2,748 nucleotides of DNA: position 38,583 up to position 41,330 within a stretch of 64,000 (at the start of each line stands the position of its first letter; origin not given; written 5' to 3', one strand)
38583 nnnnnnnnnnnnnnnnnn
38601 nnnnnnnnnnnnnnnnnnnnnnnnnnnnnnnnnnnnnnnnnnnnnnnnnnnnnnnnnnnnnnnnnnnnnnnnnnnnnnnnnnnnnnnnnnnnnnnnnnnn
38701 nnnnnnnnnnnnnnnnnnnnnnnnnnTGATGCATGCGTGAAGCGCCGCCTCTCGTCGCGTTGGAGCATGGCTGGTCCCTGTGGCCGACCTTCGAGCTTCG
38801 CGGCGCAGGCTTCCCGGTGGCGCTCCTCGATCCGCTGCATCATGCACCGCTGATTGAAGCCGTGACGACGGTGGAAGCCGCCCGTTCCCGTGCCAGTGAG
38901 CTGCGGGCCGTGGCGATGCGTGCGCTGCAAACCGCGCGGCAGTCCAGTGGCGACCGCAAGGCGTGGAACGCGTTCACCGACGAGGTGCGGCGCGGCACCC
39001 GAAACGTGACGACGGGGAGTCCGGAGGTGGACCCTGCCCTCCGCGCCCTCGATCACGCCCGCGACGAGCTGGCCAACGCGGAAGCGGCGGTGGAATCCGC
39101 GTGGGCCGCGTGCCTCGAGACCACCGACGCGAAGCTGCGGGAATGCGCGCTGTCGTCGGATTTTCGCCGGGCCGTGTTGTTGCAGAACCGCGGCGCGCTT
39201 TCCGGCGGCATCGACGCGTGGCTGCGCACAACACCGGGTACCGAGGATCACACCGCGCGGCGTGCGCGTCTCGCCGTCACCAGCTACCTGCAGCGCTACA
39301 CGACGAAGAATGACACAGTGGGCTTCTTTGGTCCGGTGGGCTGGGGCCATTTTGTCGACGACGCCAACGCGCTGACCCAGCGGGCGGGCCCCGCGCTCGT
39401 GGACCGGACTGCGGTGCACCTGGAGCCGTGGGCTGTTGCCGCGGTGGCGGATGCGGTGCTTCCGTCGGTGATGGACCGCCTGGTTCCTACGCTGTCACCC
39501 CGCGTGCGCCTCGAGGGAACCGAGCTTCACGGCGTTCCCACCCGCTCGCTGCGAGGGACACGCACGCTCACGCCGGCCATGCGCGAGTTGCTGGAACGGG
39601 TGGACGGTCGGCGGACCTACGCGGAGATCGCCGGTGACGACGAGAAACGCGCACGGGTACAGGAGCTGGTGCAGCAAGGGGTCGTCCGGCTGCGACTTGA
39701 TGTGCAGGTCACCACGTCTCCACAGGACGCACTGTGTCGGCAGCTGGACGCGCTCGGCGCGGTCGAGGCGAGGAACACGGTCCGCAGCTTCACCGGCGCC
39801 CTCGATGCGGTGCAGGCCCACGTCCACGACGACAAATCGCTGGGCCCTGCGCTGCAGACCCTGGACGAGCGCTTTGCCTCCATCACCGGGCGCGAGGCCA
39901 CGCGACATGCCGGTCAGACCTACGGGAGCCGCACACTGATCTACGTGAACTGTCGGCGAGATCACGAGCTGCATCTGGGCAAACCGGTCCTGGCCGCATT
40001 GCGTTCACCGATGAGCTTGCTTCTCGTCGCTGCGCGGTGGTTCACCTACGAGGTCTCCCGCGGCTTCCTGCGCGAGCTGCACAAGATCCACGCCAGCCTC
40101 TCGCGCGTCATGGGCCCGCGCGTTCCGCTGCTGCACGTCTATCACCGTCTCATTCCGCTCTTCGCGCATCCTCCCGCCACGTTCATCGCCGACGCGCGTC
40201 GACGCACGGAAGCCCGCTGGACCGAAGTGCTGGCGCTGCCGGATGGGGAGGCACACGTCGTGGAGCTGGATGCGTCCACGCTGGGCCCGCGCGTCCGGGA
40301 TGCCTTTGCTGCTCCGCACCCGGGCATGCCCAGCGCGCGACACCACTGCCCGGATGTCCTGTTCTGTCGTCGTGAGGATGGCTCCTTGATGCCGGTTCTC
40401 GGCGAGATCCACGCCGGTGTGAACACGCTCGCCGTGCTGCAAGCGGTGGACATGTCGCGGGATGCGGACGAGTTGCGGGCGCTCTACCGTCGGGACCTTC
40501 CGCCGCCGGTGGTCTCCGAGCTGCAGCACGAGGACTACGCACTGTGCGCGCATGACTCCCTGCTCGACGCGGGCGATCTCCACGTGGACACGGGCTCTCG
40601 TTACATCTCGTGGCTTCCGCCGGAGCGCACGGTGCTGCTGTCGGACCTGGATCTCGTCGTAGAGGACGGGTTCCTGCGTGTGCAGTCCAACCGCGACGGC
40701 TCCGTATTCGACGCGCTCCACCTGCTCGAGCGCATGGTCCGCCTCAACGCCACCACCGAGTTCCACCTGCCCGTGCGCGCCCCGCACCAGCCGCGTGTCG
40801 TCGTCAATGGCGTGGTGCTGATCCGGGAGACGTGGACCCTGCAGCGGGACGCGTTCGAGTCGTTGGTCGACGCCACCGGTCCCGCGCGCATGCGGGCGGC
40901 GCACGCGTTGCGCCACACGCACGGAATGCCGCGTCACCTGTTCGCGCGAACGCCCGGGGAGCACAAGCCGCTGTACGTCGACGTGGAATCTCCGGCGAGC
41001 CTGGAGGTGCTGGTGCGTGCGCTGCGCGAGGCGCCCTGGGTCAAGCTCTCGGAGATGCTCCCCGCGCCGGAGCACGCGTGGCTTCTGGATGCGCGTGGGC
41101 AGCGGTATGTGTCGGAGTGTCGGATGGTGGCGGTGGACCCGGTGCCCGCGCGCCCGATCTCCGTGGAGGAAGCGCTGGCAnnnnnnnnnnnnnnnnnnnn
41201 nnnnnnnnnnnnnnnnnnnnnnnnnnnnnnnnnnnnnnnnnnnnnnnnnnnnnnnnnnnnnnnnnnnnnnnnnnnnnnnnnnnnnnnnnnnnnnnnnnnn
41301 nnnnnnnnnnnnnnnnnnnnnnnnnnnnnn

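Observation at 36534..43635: Six-gene translationally coupled operon: elimination-domain-less LanB-like (PEARL-like) protein + two GspS-like ATP-grasp ligases + alpha-oxoamine synthase + two small proteins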

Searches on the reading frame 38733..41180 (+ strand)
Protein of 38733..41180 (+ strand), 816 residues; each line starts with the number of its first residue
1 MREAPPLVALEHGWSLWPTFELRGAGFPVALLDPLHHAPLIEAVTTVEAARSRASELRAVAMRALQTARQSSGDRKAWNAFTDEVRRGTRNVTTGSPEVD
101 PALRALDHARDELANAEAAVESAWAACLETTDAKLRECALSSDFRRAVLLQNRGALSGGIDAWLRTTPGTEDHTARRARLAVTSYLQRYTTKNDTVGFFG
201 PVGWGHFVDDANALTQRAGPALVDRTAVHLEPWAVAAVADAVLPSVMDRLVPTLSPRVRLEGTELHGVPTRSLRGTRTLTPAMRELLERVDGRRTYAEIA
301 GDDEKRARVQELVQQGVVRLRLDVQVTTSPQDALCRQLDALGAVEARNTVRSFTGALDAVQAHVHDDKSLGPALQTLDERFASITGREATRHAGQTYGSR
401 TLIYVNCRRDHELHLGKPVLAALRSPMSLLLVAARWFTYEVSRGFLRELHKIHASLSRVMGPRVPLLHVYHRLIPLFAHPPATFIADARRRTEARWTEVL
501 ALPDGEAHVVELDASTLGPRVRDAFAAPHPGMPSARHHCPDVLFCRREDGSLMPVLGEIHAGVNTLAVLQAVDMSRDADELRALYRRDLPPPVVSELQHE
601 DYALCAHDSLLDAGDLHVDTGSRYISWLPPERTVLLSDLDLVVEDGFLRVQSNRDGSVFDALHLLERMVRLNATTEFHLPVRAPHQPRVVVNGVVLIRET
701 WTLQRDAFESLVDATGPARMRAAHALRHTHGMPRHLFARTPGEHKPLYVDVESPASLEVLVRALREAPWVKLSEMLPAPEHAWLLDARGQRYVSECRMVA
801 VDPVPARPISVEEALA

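Call 10: search_protein_families(library=pfam, proteins=[window:38733-41180:+], max_evalue=0.01)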
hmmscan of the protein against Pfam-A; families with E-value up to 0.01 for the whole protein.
window:38733-41180:+ (816 aa): 1 family
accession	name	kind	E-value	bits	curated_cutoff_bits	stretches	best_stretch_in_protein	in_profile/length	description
PF04738.18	Lant_dehydr_N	-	1.6e-22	79.9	28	2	143-431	4-295/649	Lantibiotic dehydratase, N terminus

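Call 11: search_protein_families(library=ncbifam, proteins=[window:38733-41180:+], max_evalue=0.01)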
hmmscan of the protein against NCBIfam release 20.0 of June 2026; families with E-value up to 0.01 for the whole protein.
window:38733-41180:+ (816 aa): 0 families

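Call 12: find_homologous_proteins(query=window:38733-41180:+, max_evalue=0.00001)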
Query window:38733-41180:+ (816 aa): 34 proteins with E <= 0.00001 among 8000 candidates.
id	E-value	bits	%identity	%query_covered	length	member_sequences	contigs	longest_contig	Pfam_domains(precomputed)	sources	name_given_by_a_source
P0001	0.0e+0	1831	100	100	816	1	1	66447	PF04738.19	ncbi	ncbi:MAG: lantibiotic dehydratase [Myxococcota bacterium]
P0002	2.6e-252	858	54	99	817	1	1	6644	PF04738.19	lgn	-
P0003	1.6e-230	786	50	99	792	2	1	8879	PF04738.19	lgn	-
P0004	4.8e-226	771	49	99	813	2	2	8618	PF04738.19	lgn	-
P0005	6.0e-225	767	49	99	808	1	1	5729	PF04738.19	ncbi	-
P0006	7.4e-220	751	48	99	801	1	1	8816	PF04738.19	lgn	-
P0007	3.1e-155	537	41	100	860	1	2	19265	-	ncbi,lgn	-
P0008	1.3e-114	402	39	84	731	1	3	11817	PF04738.19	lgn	-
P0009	2.6e-103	365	34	97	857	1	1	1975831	PF04738.19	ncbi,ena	-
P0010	1.2e-98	350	33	98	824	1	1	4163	PF04738.19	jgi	jgi:hypothetical protein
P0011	1.2e-90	323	32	98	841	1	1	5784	PF04738.19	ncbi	ncbi:MAG TPA: lantibiotic dehydratase [Kofleriaceae bacterium]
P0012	3.2e-86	309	35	86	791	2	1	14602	PF04738.19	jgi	jgi:hypothetical protein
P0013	4.4e-84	301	31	88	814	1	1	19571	PF04738.19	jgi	jgi:hypothetical protein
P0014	8.7e-84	300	31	97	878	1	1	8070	PF04738.19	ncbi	-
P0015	1.4e-78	283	30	97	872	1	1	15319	PF04738.19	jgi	jgi:hypothetical protein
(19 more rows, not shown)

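Call 13: find_encoding_contigs(protein=P0002, flank=10000, max_places=2)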
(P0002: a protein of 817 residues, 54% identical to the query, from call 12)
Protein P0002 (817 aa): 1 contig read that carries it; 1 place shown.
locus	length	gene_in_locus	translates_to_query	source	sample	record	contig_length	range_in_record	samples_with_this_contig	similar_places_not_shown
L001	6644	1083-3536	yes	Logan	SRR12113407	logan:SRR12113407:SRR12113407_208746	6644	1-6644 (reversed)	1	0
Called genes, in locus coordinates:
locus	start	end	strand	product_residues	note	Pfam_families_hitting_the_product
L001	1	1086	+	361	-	?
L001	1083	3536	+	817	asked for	PF04738:Lant_dehydr_N (weak)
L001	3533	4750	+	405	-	PF00155:Aminotran_1_2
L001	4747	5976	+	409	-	-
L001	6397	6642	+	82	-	?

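Call 14: find_encoding_contigs(protein=P0007, flank=10000, max_places=2)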
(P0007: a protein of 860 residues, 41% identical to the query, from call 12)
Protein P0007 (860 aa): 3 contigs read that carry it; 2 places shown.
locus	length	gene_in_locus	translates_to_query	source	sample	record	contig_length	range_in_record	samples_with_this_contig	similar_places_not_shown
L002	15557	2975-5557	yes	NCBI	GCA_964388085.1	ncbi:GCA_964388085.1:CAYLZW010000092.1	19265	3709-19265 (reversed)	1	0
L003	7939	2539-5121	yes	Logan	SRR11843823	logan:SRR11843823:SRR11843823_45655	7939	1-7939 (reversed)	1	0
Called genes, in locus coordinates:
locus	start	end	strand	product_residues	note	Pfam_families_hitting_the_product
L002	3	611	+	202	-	?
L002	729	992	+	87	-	-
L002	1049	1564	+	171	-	-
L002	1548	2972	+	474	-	-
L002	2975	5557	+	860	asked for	-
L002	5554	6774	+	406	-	PF00155:Aminotran_1_2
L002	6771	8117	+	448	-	-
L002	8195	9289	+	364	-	-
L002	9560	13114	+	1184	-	PF02463:SMC_N, PF13175:AAA_15, PF13304:AAA_21 (weak), PF13476:AAA_23, PF06470:SMC_hinge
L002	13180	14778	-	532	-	-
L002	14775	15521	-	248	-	PF07676:PD40 (faint), PF26549:Tricorn_N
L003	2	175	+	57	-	?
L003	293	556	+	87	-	-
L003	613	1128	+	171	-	-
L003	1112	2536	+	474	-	-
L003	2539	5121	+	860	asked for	-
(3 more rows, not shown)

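Call 15: find_encoding_contigs(protein=P0009, flank=10000, max_places=2)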
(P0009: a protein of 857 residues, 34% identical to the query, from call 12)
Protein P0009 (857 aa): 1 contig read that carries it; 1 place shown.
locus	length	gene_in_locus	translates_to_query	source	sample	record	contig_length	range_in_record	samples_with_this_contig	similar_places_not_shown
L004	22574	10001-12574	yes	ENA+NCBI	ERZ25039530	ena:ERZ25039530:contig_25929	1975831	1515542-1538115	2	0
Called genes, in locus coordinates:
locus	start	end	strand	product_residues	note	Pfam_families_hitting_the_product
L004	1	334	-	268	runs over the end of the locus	PF13191:AAA_16 (weak), PF25199:nSTAND_NTPase5 (faint), PF13401:AAA_22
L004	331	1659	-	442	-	PF13518:HTH_28 (faint), PF13565:HTH_32, PF00665:rve, PF09299:Mu-transpos_C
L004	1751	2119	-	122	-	-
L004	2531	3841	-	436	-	PF00872:Transposase_mut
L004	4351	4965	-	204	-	-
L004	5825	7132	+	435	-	PF11805:DUF3326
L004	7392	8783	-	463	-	-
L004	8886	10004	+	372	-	PF00296:Bac_luciferase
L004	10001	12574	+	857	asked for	PF04738:Lant_dehydr_N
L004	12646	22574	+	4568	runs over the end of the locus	PF00501:AMP-binding, PF00550:PP-binding, PF00668:Condensation, PF00501:AMP-binding, PF13193:AMP-binding_C, PF00550:PP-binding, PF00668:Condensation, PF00501:AMP-binding, +9 more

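Call 19: search_solved_structures(query=window:38733-41180:+, max_evalue=1)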
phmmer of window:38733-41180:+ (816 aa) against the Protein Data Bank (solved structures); distinct sequences matched with E-value up to 1: 0.

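Call 39: search_protein_families(library=pfam, proteins=[window:38733-41180:+], max_evalue=10)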
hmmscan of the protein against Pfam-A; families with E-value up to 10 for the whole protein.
window:38733-41180:+ (816 aa): 3 families
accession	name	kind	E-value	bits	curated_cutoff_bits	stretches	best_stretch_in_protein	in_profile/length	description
PF04738.18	Lant_dehydr_N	-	1.6e-22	79.9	28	2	143-431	4-295/649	Lantibiotic dehydratase, N terminus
PF06188.17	HrpE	-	0.07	13.5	23.5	1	307-375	93-160/191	HrpE/YscL/FliH and V-type ATPase subunit E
PF16587.10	DUF5061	-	0.21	11.8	23.6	1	348-411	10-74/82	17 kDa common-antigen outer membrane protein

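Call 44: search_solved_structures(query=A3, max_evalue=1, show_alignments=0)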
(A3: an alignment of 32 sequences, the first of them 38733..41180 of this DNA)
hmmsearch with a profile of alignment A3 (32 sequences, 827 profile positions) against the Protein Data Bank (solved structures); distinct sequences matched with E-value up to 1: 6.
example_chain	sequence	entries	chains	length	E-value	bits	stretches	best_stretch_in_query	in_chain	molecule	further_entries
6ec7_A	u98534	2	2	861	3e-23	85.4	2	696-804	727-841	Lantibiotic dehydratase domain protein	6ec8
5sxy_A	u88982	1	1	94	0.00026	22.7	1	253-325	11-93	Bifunctional coenzyme PQQ synthesis protein C/D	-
5vrd_D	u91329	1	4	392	0.00054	21.7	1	218-324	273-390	Bifunctional coenzyme PQQ synthesis protein C/D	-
3g2b_A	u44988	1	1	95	0.0032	19.1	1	253-325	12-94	Coenzyme PQQ synthesis protein D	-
3edu_A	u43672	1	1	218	0.036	15.6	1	458-523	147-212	Spectrin beta chain, erythrocyte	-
3f57_A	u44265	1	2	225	0.059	14.9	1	458-523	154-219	Spectrin beta chain, erythrocyte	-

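Call 60: predict_structure(alignment_id=A3)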
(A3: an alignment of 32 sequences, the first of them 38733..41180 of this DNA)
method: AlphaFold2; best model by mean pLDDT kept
length: 816 residues; sequences in the alignment: 32
mean_pLDDT: 93.3   pTM: 0.92
mean pLDDT of the five models: 93.3, 92.6, 92.2, 91.9, 91.8
residues with pLDDT >= 90: 711; 70-90: 80; 50-70: 22; < 50: 3
segments of 3 or more residues with pLDDT < 50: 196-198
pLDDT, mean of each block of 10 residues (from residue 1): 92 97 94 94 96 96 96 93 95 94 97 97 95 96 93 89 91 91 94 64 95 95 93 95 97 94 85 78 92 94 93 93 93 96 97 96 95 97 95 74 92 97 97 98 98 96 95 88 95 95 86 97 97 96 95 96 93 94 96 85 74 93 91 96 98 95 93 90 88 97 96 96 95 96 90 96 94 96 96 97 97 96
secondary structure, 60 per line:
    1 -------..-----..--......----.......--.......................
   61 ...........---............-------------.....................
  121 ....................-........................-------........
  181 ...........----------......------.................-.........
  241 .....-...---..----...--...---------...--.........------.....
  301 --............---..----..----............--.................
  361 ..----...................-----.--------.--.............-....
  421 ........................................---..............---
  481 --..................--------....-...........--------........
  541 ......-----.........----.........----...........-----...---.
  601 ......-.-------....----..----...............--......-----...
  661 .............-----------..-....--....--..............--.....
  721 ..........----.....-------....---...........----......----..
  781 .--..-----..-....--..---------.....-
elements in order (helices of 4 or more, strands of 3 or more residues): E19-24 H29-35 H38-71 H75-86 H100-140 H142-165 H173-191 E202-207 E214-230 H232-245 E259-261 E264-266 E276-278 H281-289 H296-300 H303-314 H330-341 H344-362 H367-385 E403-415 H417-460 H466-477 H483-500 E509-512 H514-524 H533-536 E537-546 E552-560 H569-573 H578-588 E594-596 H600-606 E616-619 E633-635 E639-644 E647-652 E658-660 H661-673 E688-691 E694-697 E700-704 H705-713 H716-730 E735-739 E747-750 H754-764 E769-774 E794-797 H811-815

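Call 62: search_solved_structures(query=A3, max_evalue=1e-10, show_alignments=1)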
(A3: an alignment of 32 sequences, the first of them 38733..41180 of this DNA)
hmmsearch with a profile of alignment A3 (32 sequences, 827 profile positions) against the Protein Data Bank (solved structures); distinct sequences matched with E-value up to 1e-10: 1.
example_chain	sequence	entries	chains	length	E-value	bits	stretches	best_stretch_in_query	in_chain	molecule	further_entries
6ec7_A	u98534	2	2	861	3e-23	85.4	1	696-804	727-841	Lantibiotic dehydratase domain protein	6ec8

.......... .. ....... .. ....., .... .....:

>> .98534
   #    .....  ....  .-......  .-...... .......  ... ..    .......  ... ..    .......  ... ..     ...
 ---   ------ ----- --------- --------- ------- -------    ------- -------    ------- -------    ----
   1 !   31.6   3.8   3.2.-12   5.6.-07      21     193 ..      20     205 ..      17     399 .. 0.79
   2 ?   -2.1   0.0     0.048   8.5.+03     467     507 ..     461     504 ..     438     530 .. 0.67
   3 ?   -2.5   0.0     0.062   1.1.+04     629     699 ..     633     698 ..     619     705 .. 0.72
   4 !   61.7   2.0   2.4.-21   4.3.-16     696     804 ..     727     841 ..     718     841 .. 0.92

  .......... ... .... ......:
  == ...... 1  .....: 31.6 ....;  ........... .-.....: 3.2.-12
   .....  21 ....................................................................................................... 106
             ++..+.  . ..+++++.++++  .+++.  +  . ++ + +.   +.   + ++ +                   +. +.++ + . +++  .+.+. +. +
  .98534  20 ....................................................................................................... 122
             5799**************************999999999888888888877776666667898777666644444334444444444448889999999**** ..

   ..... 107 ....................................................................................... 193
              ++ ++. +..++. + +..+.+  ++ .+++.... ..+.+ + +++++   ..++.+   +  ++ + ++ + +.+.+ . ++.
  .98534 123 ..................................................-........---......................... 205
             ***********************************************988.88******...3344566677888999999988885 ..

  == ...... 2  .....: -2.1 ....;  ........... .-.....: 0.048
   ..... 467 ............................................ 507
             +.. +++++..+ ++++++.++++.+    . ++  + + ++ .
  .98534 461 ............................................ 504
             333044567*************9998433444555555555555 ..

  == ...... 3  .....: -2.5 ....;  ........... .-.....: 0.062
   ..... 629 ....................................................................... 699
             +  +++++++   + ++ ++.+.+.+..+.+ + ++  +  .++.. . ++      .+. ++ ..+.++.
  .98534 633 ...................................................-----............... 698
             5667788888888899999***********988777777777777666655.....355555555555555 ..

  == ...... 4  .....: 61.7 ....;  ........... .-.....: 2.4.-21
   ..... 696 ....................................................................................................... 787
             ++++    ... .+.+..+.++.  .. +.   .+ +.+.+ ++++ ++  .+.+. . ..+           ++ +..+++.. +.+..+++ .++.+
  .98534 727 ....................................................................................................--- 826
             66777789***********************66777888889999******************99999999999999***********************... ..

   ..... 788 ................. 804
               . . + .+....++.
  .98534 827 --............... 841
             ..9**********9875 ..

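Call 64: fold_search(model_id=the predicted structure, library=pdb)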
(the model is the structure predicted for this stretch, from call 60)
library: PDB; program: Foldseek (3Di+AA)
matches with E <= 10: 111; with E <= 0.001: 11
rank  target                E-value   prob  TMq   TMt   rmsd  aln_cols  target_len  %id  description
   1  6ec7                  4.5e-27  1.00  0.66  0.68   7.0       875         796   17  Glutamylation domain, TbtB, from thiomuracin biosynthesis (released 2019-08-14)
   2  6ec8                  1.8e-26  1.00  0.64  0.65   7.6       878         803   17  Glutamylation domain, TbtB, from thiomuracin biosynthesis bound to 5'-phosphodesmethylglutamycin (released 2019-06-19)
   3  9jhq                  4.4e-22  1.00  0.64  0.65   9.5       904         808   16  Crystal structure of GodF, a post-translational modification enzyme involved in the biosynthesis of goadsporin (released 2025-09-10)
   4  9g05_A                1.7e-21  1.00  0.61  0.49   6.8       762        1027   11  Structure of MadB, a class I dehydrates from Clostridium maddingley, in complex with its substrate (released 2025-07-16)
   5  9g04_A                1.1e-20  1.00  0.62  0.52   9.7       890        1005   10  Structure of MadB, a class I dehydrates from Clostridium maddingley in the apo state (released 2025-07-16)
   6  9g04_B                1.5e-20  1.00  0.64  0.53   9.8       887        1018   10  Structure of MadB, a class I dehydrates from Clostridium maddingley in the apo state (released 2025-07-16)
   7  5ehk_A                3.4e-20  1.00  0.56  0.45   7.3       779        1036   16  Crystal structure of tRNA dependent lantibiotic dehydratase MibB from Microbispora sp. 107891 (released 2016-03-02)
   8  4wd9_A                2.5e-19  1.00  0.59  0.51   7.0       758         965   11  Crystal structure of tRNA-dependent lantibiotic dehydratase NisB in complex with NisA leader peptide (released 2014-10-29)
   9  6m7y_A                2.8e-19  1.00  0.58  0.51   7.2       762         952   11  Dehydratase, NisB, bound to a non-eliminable substrate analog (released 2019-08-14)
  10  4wd9_B                5.5e-19  1.00  0.57  0.49   7.4       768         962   12  Crystal structure of tRNA-dependent lantibiotic dehydratase NisB in complex with NisA leader peptide (released 2014-10-29)
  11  6m7y_B                2.9e-18  1.00  0.58  0.51   7.4       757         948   12  Dehydratase, NisB, bound to a non-eliminable substrate analog (released 2019-08-14)
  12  8fbz_A                1.6e-03  0.66  0.14  0.21  16.8       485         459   12  Crystal Structure of apo human Glutathione Synthetase Y270E (released 2024-05-08)
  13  2hgs                  1.6e-02  0.33  0.14  0.20  17.4       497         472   12  HUMAN GLUTATHIONE SYNTHETASE (released 1999-06-22)
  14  1m0w_A                4.0e-02  0.44  0.17  0.25  17.3       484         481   10  Yeast Glutathione Synthase Bound to gamma-glutamyl-cysteine, AMP-PNP and 2 Magnesium Ions (released 2002-12-11)
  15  8hkr_A                1.6e-01  1.00  0.08  0.17   2.4        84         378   27  Crystal Structure of Histone H3 Lysine 79 (H3K79) Methyltransferase Rv2067c from Mycobacterium tuberculosis (released 2023-10-18)
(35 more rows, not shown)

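Call 107: search_protein_families(library=padloc, proteins=[window:38733-41180:+], max_evalue=0.001)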
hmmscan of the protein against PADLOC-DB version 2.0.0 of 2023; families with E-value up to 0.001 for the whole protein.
window:38733-41180:+ (816 aa): 0 families
